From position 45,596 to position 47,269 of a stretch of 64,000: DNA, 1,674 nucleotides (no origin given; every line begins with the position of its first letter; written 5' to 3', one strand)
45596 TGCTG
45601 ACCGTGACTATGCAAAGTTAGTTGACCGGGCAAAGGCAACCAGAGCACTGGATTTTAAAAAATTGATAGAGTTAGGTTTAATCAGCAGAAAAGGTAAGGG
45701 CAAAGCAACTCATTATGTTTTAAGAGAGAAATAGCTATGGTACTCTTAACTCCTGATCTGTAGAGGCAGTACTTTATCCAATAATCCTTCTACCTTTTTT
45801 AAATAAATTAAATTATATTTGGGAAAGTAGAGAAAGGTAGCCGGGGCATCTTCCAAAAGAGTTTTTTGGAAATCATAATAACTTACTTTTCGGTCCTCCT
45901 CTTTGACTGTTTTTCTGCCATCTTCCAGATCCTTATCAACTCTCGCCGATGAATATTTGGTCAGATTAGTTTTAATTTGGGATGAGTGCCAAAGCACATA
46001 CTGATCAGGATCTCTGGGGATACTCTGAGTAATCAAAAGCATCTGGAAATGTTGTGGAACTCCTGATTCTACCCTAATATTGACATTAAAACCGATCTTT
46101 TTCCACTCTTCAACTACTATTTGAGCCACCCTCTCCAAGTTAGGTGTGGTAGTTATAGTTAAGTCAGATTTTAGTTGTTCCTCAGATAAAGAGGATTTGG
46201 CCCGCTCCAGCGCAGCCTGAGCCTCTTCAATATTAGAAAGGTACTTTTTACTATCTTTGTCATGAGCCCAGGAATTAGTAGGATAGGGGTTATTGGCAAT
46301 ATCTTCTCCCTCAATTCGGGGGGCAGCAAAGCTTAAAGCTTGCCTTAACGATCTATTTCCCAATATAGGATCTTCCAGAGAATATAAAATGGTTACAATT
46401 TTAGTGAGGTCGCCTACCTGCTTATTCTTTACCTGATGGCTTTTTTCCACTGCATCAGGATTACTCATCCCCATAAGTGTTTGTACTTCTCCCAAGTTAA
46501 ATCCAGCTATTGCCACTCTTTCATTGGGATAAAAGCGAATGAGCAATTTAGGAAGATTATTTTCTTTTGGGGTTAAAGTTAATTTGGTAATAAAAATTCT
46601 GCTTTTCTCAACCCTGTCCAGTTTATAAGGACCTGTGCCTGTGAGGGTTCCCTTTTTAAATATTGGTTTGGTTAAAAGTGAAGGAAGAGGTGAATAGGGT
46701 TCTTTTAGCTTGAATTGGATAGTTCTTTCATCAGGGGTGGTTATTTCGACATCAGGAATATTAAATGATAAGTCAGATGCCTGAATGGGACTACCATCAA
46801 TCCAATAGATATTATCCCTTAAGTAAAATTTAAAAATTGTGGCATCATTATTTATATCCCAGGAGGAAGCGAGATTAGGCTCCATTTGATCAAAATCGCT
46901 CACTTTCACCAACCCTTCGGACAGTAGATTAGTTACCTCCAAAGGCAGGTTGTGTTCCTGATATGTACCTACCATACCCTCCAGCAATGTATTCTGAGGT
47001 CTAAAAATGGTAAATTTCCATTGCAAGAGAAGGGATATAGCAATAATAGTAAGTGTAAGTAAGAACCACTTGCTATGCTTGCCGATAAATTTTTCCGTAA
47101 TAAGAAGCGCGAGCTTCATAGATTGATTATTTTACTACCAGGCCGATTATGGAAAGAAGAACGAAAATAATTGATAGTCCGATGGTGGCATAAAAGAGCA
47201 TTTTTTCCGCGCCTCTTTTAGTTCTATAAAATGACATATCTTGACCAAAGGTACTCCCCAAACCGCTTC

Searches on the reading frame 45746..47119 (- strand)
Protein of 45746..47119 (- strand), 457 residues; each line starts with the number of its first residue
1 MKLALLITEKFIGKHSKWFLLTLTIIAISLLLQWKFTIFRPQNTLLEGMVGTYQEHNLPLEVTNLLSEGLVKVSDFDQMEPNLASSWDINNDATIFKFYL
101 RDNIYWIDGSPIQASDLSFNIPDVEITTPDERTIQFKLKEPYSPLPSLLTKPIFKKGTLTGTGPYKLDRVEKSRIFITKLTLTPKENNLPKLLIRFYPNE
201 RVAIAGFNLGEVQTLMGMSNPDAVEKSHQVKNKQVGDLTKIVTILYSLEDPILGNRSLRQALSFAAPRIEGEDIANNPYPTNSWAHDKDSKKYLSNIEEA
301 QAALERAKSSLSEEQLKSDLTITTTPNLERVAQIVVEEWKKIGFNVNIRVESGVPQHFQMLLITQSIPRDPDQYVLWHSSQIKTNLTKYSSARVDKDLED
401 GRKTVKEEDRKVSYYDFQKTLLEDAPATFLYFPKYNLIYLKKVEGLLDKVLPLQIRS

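Call 8: search_protein_families(library=pfam, proteins=[window:45746-47119:-], max_evalue=0.01)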
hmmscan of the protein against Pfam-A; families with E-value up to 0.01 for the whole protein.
window:45746-47119:- (457 aa): 1 family
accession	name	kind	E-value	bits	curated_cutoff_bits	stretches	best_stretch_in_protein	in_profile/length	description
PF00496.27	SBP_bac_5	-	1.4e-38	133.5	32.4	2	123-353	65-326/368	Bacterial extracellular solute-binding proteins, family 5 Middle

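Call 11: find_related_loci(query=window:45746-47119:-, collection=genome_contigs, flank=10000)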
Query window:45746-47119:- (457 aa) in genome_contigs; peptide patterns used: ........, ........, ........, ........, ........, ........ (x = any residue, [..] = any of these).
110 stretches matched a pattern; 3 encode a relative of the query (tblastn E <= 1e-3); 3 distinct loci.
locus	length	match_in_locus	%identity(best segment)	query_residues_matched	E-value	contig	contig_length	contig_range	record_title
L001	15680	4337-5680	60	6-453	0e+0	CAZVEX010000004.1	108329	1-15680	MAG TPA_asm: uncultured Gammaproteobacteria bacterium isolate binchicken_co38_210 genome assembly, contig: NODE_467_leng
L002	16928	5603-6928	59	1-453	8e-177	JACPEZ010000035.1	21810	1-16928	MAG: Candidatus Daviesbacteria bacterium isolate NC_groundwater_348_Ag_B-0.1um_41_18 GD18-4_B1_scaffold_793040, whole ge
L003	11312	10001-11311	59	1-447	2e-175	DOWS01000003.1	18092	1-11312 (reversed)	MAG TPA_asm: Candidatus Daviesbacteria bacterium isolate UBA9644 contig_5157, whole genome shotgun sequence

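Call 16: find_encoding_contigs(protein=window:45746-47119:-, flank=10000, max_places=10)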
Protein window:45746-47119:- (457 aa): 1 contig read that carries it; 1 place shown.
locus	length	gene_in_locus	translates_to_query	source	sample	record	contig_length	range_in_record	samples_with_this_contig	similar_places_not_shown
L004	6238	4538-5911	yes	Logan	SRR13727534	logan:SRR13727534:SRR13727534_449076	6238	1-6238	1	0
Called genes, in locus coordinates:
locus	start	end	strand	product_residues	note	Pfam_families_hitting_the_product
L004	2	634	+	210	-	?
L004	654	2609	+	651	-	PF01841:Transglut_core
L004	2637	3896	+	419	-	PF01541:GIY-YIG (weak), PF27096:UvrC_M, PF02151:UVR (weak), PF08459:UvrC_RNaseH_dom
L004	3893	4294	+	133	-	PF04020:Phage_holin_4_2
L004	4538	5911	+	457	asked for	PF00496:SBP_bac_5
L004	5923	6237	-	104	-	?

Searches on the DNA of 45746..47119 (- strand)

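Call 42: search_rna_families(sources=[L002, L013, L014, L018, L020, L025, L026, L028, L032, L036, L023, L027], threshold=gathering)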
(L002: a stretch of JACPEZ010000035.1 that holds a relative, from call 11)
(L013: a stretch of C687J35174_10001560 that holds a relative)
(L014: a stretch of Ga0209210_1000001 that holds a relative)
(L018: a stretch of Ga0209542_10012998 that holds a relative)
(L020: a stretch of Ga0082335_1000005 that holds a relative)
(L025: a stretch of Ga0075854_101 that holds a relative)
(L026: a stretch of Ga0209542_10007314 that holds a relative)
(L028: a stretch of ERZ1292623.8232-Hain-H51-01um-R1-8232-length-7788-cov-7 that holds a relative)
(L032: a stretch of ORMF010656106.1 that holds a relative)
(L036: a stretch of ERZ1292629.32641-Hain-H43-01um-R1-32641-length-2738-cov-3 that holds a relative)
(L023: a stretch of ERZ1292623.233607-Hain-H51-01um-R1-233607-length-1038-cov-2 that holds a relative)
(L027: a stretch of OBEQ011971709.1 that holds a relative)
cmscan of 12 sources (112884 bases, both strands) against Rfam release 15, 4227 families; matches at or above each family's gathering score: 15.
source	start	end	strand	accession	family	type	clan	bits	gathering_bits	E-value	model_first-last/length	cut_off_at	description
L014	1706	1777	-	RF00005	tRNA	Gene; tRNA;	CL00001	75.3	29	1.9e-14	1-71/71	no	tRNA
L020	5979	6050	-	RF00005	tRNA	Gene; tRNA;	CL00001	73.7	29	5.4e-14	1-71/71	no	tRNA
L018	11900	11971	-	RF00005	tRNA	Gene; tRNA;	CL00001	73.5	29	6.1e-14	1-71/71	no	tRNA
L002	8899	8970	-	RF00005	tRNA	Gene; tRNA;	CL00001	73.2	29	7.4e-14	1-71/71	no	tRNA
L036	1477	1548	-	RF00005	tRNA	Gene; tRNA;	CL00001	72.6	29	1.1e-13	1-71/71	no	tRNA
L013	1499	1570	+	RF00005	tRNA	Gene; tRNA;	CL00001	72.1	29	1.4e-13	1-71/71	no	tRNA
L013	1394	1467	+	RF00005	tRNA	Gene; tRNA;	CL00001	69.1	29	9.7e-13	1-71/71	no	tRNA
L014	2127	2199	-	RF00005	tRNA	Gene; tRNA;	CL00001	65.3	29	1.1e-11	1-71/71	no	tRNA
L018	11976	12049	-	RF00005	tRNA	Gene; tRNA;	CL00001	65.1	29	1.2e-11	1-71/71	no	tRNA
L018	4822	4895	-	RF00005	tRNA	Gene; tRNA;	CL00001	63.6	29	3.2e-11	1-71/71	no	tRNA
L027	1794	1867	-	RF00005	tRNA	Gene; tRNA;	CL00001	62.5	29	6.3e-11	1-71/71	no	tRNA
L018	956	1029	+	RF00005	tRNA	Gene; tRNA;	CL00001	62.1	29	8.4e-11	1-71/71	no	tRNA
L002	9341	9413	-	RF00005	tRNA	Gene; tRNA;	CL00001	59.8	29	3.4e-10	1-71/71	no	tRNA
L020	6928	6999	+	RF00005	tRNA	Gene; tRNA;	CL00001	58.6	29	7.8e-10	1-71/71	no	tRNA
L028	1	54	+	RF00005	tRNA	Gene; tRNA;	CL00001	36.5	29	0.00089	19-71/71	5'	tRNA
